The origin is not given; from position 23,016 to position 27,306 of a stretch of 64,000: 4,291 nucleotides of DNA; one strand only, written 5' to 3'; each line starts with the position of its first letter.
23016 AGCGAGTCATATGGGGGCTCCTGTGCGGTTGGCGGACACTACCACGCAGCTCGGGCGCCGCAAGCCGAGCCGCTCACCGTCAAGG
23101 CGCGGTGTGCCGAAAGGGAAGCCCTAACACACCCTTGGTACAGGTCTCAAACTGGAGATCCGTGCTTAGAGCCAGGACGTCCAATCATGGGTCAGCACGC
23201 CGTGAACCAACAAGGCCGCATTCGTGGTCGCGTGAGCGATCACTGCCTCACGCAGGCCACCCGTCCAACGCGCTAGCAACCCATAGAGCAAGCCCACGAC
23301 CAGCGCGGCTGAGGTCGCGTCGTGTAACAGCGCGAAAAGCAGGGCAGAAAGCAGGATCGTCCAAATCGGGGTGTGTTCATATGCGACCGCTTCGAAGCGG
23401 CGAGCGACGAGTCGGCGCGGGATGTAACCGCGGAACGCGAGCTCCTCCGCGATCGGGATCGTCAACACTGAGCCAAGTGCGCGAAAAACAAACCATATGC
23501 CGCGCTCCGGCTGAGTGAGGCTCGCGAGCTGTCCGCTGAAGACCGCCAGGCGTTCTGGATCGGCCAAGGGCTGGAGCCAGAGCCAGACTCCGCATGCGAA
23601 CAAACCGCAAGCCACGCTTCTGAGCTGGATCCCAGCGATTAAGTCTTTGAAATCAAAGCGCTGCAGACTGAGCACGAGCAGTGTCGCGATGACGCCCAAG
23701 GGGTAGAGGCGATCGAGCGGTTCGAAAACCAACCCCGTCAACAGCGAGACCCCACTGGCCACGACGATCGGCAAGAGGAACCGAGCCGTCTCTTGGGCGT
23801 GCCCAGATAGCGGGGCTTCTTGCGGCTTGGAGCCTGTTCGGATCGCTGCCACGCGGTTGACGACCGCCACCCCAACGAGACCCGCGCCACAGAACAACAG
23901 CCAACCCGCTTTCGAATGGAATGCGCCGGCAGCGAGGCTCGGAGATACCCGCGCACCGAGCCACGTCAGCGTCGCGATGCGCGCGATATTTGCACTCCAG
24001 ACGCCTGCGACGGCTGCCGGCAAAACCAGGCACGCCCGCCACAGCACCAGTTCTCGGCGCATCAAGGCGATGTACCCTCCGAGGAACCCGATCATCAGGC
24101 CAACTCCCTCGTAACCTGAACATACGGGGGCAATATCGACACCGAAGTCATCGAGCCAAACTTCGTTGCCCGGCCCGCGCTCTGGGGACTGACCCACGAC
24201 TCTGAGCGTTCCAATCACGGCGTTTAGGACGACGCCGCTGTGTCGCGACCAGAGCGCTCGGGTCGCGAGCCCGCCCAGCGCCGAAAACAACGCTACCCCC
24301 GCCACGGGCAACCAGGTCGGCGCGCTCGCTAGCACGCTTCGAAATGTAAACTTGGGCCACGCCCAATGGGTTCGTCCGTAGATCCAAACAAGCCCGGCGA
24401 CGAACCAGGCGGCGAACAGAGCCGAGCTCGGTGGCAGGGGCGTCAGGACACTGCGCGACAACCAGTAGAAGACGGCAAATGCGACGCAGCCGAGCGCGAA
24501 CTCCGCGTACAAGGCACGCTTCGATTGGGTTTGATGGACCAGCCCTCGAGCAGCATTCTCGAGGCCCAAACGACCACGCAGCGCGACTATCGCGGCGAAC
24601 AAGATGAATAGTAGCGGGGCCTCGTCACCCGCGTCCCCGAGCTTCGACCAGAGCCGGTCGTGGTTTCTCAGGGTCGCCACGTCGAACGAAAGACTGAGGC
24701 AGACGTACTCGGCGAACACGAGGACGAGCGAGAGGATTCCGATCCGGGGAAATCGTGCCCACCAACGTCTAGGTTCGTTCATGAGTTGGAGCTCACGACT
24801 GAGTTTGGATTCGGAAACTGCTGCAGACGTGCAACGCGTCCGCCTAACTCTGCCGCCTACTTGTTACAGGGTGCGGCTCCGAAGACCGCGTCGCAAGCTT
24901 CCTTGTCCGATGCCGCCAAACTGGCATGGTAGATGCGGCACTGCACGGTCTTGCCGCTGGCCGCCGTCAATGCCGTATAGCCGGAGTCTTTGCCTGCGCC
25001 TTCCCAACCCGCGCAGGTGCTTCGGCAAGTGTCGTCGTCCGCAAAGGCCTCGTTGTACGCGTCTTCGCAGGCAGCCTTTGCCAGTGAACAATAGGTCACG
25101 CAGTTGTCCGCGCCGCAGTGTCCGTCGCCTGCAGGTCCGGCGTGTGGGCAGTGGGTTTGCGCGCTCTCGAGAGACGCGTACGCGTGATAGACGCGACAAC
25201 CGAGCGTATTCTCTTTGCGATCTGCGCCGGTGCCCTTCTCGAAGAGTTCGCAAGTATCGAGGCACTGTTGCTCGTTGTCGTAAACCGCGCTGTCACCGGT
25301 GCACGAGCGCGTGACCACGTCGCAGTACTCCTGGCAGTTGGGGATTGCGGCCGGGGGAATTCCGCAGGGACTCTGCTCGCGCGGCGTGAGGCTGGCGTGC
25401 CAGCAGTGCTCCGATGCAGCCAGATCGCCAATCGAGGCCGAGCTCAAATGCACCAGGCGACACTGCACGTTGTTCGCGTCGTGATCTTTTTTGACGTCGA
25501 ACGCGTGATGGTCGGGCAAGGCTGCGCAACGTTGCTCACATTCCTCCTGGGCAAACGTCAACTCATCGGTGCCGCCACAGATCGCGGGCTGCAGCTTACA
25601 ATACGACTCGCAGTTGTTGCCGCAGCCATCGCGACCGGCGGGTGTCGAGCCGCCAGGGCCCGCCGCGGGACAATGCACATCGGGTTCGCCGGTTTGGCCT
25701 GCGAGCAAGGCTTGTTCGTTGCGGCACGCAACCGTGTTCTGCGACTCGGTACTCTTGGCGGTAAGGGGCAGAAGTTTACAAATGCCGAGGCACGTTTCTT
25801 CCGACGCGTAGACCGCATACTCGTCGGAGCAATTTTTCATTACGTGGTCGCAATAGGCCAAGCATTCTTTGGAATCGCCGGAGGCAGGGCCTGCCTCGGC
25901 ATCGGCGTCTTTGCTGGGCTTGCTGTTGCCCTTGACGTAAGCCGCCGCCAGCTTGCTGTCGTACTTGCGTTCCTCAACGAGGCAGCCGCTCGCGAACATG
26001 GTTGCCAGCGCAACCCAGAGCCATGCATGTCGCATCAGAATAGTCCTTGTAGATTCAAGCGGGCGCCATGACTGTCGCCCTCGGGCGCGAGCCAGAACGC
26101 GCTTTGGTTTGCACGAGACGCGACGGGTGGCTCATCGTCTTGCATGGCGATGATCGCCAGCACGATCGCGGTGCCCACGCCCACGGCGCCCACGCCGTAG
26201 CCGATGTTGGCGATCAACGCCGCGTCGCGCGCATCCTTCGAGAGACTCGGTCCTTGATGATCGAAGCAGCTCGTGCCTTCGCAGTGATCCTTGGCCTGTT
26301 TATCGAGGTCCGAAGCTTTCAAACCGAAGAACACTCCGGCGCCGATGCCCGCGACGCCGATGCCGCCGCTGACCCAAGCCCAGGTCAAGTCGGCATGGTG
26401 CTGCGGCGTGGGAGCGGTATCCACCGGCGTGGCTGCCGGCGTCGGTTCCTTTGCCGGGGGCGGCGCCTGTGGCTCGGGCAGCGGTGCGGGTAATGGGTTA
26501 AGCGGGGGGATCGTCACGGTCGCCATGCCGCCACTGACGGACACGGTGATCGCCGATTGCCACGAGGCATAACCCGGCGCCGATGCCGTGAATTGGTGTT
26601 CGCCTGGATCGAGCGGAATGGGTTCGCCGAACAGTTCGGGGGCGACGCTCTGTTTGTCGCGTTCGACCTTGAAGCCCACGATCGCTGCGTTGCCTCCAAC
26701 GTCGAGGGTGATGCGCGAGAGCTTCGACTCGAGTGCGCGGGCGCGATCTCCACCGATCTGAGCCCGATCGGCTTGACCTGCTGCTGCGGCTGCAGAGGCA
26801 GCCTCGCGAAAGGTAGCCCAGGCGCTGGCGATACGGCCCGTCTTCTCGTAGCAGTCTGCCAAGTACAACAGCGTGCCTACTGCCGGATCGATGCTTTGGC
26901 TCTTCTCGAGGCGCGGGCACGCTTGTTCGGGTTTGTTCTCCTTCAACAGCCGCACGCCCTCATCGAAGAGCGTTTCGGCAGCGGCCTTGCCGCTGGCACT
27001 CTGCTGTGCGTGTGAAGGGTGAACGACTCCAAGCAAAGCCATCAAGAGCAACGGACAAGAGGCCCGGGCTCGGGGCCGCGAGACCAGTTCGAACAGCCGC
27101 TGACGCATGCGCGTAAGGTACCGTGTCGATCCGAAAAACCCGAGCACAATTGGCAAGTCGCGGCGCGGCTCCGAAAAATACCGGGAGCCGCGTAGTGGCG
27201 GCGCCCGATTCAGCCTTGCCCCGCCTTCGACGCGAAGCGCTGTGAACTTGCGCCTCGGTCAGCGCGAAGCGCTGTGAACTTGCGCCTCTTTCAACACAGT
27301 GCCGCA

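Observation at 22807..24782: Exosortase/CPBP-protease fusion with an adjacent 72-codon 'all-signal' substrate gene (APEL-TM-RRR tail)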

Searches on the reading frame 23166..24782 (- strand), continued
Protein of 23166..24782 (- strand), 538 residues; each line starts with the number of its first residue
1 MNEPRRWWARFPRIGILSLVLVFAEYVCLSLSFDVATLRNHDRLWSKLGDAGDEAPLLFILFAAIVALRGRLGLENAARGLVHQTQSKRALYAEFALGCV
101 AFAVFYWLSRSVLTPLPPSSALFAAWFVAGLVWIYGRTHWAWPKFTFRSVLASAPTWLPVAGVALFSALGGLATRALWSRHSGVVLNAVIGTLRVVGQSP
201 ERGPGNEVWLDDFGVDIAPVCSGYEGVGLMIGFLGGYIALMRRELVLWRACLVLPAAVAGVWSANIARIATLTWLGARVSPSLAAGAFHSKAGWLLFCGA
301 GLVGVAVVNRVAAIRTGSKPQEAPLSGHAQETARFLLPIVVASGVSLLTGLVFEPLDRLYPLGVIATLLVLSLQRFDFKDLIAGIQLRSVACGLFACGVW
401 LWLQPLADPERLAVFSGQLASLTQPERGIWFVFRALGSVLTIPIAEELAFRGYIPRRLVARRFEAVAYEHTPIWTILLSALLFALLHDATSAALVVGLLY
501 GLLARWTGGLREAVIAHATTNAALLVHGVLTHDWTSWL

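Call 46: predict_structure(alignment_id=A1)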
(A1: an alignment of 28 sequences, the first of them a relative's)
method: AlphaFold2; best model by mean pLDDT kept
length: 538 residues; sequences in the alignment: 28
mean_pLDDT: 84.9   pTM: 0.78
mean pLDDT of the five models: 84.9, 82.4, 80.6, 79.9, 79.8
residues with pLDDT >= 90: 277; 70-90: 179; 50-70: 54; < 50: 28
segments of 3 or more residues with pLDDT < 50: 1-8, 73-78, 81-83, 318-325
pLDDT, mean of each block of 10 residues (from residue 1): 41 69 84 88 85 62 56 49 64 89 96 93 95 85 64 68 75 81 93 97 95 91 78 84 84 90 93 96 87 89 88 61 58 91 94 92 97 93 94 98 94 94 97 97 97 87 78 90 91 97 95 97 96 90
secondary structure, 60 per line:
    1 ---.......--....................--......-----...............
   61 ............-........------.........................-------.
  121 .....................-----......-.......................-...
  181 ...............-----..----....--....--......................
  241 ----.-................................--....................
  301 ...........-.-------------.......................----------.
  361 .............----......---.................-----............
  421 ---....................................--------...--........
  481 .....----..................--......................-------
elements in order: H4-10 H13-32 H35-40 H46-72 H74-81 H88-112 H120-141 H147-152 H154-176 H178-195 E207-210 E213-216 H219-240 H247-278 H281-311 H327-349 H360-373 H378-383 H387-403 H409-420 H424-459 H473-485 H490-507 H510-531

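Call 49: fold_search(model_id=the predicted structure, library=pdb)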
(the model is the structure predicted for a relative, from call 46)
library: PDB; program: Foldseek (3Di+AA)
matches with E <= 10: 31; with E <= 0.001: 0
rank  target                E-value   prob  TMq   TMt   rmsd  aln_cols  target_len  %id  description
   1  3qnq_D                5.9e-01  0.06  0.10  0.11  27.1       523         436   14  Crystal structure of the transporter ChbC, the IIC component from the N,N'-diacetylchitobiose-specific phosphotransfer (released 2011-04-06)
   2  9u3q                  1.3e+00  0.05  0.12  0.13  27.0       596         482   13  Cryo-EM structure of human AC9-Gs complex (TM domain) (released 2025-06-11)
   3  9g9m_A                1.5e+00  0.06  0.13  0.15  23.1       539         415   12  Lipid III flippase WzxE with NB10 and NB7 nanobodies in outward-facing conformation - crystal 1 (released 2025-01-22)
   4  6is6                  1.6e+00  0.08  0.11  0.19  21.5       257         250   12  Crystal structure of Thermoplasmatales archaeon heliorhodopsin (released 2019-09-25)
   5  1cii                  1.8e+00  0.05  0.13  0.12  46.6       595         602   12  COLICIN IA (released 1998-01-14)
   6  9g95_A                2.7e+00  0.03  0.11  0.14  23.4       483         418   13  Lipid III flippase WzxE with NB10 nanobody in outward-facing conformation at 2.7552 A (released 2025-01-22)
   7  7sqc_C3               2.8e+00  0.03  0.11  0.05  35.8       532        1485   15  Ciliary C1 central pair apparatus isolated from Chlamydomonas reinhardtii (released 2022-04-13)
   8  7sqc_C2               3.0e+00  0.02  0.08  0.04  36.4       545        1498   14  Ciliary C1 central pair apparatus isolated from Chlamydomonas reinhardtii (released 2022-04-13)
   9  9ayh                  4.0e+00  0.02  0.10  0.07  28.4       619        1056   11  Cryo-EM structure of human Cav3.2 with TTA-A2 (released 2024-04-24)
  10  9g9o_A                4.5e+00  0.03  0.13  0.15  24.1       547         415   12  Lipid III flippase WzxE with NB10 and NB7 nanobodies in outward-facing conformation - crystal 2 (released 2025-01-22)
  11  5yke_B                4.5e+00  0.01  0.10  0.07  32.4       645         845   13  Structure of pancreatic ATP-sensitive potassium channel bound with glibenclamide and ATPgammaS (focused refinement on  (released 2018-04-18)
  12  4p19_B                4.7e+00  0.02  0.10  0.12  23.9       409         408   14  Closed, apo inward-facing state of the glutamate transporter homologue GltPh (released 2014-06-04)
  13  7upp_A                4.9e+00  0.04  0.11  0.16  21.9       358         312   11  Crystal structure of designed heterotrimeric assembly DHT03_2arm_A21/B21/C long (released 2022-12-14)
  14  3wok_A                4.9e+00  0.02  0.08  0.07  22.9       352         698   11  Crystal structure of the DAP BII (Space) (released 2014-09-03)
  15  8snb_8J               4.9e+00  0.01  0.08  0.10  57.2       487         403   12  atomic model of sea urchin sperm doublet microtubule (48-nm periodicity) (released 2023-06-28)
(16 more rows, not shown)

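Call 50: search_solved_structures(query=A1, max_evalue=10, show_alignments=2)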
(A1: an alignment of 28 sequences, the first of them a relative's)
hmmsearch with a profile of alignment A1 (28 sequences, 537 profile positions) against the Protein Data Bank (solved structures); distinct sequences matched with E-value up to 10: 0.

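Call 70: search_protein_representatives(protein=window:23166-24782:-)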
Query: 538 residues. Proteins with E-value up to 0.001 (for the whole library): 2237; up to 1e-10: 1501; up to 1e-30: 739. The best 150 are listed.
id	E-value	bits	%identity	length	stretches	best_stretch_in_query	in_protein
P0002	3.6e-129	448.5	49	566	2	11-318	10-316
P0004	2.8e-66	240.9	46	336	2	327-537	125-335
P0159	1.3e-60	222.2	35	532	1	20-537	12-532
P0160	5.6e-59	216.8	34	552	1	18-537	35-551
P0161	9.3e-59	216.0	36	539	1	5-537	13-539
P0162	1.4e-58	215.4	36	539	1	15-529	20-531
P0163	6.0e-57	210.1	32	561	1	17-537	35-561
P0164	1.0e-56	209.3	39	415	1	211-537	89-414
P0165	1.0e-55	206.0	36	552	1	5-538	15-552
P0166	4.9e-55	203.8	37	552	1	174-537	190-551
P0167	5.7e-55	203.5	35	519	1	22-538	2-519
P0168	7.5e-55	203.1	34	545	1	17-537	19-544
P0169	1.3e-54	202.4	34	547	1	17-537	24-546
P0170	1.4e-54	202.2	35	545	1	15-537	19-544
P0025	1.6e-54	202.1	36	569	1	10-535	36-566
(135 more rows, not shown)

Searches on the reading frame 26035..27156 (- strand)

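Call 45: search_protein_families(library=pfam, proteins=[window:26035-27156:-], max_evalue=0.01)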
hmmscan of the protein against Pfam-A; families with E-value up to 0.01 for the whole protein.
window:26035-27156:- (373 aa): 2 families
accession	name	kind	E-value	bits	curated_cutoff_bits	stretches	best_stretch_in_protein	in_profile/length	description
PF14559.12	TPR_19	-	0.0005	20.8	25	1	70-125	1-57/68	Tetratricopeptide repeat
PF07719.23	TPR_2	-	0.0055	17.2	27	0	60-91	1-32/34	Tetratricopeptide repeat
